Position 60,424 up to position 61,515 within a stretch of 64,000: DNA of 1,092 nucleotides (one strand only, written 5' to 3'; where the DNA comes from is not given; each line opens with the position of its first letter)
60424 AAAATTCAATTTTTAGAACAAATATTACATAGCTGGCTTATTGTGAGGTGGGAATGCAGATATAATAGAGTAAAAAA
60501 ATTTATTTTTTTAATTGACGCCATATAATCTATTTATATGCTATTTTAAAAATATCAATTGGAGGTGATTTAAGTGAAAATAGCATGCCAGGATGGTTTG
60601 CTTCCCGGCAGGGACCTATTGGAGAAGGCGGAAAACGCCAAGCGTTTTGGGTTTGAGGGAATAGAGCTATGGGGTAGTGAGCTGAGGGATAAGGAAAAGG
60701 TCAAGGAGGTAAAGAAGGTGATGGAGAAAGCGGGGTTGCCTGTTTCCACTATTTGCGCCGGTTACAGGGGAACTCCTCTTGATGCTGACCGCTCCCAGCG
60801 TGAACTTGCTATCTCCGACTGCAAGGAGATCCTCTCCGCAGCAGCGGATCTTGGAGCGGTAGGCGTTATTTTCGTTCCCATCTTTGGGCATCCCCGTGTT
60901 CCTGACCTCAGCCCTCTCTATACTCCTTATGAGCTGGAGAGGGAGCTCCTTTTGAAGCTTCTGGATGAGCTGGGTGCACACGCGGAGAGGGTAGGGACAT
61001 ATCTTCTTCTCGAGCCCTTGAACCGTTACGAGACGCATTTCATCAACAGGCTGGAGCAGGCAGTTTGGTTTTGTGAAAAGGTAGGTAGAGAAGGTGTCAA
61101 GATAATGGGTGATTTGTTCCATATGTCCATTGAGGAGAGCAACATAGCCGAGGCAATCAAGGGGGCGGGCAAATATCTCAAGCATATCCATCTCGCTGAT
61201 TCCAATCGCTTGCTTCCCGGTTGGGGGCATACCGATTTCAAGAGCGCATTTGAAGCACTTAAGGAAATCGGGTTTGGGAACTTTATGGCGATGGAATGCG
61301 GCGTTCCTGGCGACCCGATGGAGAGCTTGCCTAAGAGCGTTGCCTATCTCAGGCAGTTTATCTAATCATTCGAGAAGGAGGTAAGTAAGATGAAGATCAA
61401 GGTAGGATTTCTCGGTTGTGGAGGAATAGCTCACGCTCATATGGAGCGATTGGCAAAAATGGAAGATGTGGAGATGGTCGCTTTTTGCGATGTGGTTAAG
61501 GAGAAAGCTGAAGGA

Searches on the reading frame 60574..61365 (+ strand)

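Call 36: search_protein_families(library=pfam, proteins=[window:60574-61365:+], max_evalue=0.0001)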
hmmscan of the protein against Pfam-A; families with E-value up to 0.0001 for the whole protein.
window:60574-61365:+ (263 aa): 1 family
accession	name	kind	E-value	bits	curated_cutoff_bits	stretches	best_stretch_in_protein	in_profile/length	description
PF01261.30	AP_endonuc_2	-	3.3e-41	142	31.1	1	20-261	2-248/249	Xylose isomerase-like TIM barrel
